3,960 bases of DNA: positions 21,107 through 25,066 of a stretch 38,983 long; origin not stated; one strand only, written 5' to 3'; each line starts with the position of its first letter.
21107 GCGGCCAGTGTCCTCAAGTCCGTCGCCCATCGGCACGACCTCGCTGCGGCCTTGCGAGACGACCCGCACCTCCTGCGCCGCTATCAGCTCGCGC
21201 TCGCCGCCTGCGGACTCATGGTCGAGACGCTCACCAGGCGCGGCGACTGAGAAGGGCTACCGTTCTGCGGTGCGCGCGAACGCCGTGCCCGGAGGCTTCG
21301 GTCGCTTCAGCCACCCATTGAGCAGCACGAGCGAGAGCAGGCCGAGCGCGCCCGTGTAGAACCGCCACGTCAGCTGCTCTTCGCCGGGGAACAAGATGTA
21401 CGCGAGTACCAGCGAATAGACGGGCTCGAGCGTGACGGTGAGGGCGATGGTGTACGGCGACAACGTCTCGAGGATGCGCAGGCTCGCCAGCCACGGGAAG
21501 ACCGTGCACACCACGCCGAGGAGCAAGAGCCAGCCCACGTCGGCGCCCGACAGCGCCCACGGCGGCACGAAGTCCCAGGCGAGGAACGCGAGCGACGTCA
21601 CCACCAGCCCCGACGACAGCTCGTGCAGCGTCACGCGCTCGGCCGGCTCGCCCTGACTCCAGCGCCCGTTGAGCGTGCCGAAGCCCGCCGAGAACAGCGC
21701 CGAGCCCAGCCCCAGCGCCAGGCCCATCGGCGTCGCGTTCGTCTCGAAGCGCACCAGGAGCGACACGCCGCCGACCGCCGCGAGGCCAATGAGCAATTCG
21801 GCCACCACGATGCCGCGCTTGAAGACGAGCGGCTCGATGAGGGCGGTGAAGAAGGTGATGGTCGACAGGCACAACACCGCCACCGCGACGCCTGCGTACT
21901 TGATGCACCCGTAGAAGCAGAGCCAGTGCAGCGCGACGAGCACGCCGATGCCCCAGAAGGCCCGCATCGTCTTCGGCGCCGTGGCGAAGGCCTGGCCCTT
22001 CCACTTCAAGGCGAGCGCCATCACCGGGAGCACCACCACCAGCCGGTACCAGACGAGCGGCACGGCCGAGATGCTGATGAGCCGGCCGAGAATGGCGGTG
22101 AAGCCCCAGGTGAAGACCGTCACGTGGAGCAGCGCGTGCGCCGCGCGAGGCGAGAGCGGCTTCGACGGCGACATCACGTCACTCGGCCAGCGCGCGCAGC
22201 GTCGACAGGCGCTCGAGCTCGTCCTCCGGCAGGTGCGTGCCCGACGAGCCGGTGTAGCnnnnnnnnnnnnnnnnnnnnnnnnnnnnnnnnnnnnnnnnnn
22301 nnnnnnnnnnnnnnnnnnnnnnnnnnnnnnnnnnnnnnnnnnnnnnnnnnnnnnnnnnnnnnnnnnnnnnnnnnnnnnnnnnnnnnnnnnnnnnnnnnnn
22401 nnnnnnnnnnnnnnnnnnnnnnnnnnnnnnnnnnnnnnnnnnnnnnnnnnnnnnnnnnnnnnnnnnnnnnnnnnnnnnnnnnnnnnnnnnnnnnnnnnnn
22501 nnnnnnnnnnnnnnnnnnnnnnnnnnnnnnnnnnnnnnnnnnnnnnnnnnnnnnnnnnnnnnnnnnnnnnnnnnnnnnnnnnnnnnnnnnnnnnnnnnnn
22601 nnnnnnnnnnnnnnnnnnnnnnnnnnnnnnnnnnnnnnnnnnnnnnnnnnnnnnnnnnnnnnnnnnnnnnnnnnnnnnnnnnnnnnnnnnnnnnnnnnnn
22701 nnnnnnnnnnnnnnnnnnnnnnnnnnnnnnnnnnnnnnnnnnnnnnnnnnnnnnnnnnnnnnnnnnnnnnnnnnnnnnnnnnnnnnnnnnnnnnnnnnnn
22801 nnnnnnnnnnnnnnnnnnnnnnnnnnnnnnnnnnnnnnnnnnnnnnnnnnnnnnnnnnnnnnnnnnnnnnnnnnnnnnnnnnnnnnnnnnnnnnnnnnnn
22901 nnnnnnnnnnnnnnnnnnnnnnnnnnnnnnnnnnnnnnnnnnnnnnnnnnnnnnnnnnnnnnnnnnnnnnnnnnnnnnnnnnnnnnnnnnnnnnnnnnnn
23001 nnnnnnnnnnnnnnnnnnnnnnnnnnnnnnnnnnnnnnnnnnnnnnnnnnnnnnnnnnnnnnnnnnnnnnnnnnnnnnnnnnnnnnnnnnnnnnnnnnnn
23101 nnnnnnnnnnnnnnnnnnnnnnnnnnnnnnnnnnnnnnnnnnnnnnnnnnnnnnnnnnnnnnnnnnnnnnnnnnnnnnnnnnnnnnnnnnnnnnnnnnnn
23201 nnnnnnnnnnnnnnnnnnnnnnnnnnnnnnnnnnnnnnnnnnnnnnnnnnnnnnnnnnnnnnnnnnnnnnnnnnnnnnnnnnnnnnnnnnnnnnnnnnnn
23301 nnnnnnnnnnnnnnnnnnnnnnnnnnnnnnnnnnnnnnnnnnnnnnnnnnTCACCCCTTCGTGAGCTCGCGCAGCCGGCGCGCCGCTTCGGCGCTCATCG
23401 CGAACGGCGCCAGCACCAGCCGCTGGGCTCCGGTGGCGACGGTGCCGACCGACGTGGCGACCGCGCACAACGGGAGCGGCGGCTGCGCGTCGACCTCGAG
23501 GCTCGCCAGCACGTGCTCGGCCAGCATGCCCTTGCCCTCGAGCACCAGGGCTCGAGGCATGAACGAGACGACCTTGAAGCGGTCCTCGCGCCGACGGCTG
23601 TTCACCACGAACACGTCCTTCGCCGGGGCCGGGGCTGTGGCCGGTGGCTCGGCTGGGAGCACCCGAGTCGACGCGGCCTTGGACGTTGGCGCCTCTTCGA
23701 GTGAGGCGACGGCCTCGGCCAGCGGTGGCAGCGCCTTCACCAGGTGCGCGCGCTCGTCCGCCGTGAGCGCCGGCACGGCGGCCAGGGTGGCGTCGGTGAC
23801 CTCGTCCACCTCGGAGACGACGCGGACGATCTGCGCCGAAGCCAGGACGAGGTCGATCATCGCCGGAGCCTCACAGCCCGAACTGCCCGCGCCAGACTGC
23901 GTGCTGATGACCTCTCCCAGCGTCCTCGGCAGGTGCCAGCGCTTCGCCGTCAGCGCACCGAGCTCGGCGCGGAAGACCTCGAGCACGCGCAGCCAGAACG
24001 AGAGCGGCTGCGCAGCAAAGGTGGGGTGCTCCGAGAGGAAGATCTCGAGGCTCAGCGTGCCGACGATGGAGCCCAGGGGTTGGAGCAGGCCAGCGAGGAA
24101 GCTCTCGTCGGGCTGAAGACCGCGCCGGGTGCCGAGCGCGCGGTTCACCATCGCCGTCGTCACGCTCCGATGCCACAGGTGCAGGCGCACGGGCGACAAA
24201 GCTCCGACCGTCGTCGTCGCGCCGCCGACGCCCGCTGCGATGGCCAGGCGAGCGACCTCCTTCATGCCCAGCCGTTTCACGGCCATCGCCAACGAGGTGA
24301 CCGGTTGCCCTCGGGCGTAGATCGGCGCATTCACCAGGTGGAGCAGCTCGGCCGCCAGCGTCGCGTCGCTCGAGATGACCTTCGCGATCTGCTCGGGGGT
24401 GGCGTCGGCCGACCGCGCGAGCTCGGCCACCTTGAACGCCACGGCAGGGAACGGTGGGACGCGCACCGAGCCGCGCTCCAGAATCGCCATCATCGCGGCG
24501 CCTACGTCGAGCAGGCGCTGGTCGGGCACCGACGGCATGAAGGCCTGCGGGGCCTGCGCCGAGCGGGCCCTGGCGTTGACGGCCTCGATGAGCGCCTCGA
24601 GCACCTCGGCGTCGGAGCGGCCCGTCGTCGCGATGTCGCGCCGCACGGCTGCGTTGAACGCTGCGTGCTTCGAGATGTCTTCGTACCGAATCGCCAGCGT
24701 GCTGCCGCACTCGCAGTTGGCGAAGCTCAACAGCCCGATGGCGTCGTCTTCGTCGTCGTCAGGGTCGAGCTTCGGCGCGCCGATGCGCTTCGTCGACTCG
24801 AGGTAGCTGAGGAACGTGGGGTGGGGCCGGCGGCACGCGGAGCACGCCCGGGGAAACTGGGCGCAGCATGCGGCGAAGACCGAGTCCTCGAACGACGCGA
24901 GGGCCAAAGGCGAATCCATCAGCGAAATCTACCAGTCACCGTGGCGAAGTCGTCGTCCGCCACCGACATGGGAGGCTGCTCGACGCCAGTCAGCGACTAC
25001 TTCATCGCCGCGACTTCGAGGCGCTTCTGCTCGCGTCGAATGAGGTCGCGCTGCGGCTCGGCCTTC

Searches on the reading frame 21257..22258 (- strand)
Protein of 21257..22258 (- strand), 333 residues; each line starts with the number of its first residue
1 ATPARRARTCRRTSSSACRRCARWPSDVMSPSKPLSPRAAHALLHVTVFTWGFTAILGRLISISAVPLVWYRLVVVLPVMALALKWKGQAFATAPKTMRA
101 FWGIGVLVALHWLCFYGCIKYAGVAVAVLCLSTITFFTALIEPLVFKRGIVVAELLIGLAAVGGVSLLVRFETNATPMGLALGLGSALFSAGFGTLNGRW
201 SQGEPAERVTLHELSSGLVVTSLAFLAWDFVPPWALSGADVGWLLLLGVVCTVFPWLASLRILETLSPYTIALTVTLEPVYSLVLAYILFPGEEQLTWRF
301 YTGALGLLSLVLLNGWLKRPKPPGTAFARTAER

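Call 61: search_protein_families(library=pfam, proteins=[window:21257-22258:-], max_evalue=0.001)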
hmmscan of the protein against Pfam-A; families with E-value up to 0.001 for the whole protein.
window:21257-22258:- (333 aa): 1 family
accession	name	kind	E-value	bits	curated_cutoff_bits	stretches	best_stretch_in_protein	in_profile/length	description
PF00892.27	EamA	-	9.3e-17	62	28.2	2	178-313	2-133/135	EamA-like transporter family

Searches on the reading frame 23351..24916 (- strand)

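Call 61: search_protein_families(library=pfam, proteins=[window:23351-24916:-], max_evalue=0.001)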
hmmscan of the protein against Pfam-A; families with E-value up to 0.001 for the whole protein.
window:23351-24916:- (521 aa): 1 family
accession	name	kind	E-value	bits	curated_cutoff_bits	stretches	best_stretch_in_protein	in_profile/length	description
PF08668.18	HDOD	-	2.4e-33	115.7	22.9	1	154-340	2-193/196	HDOD domain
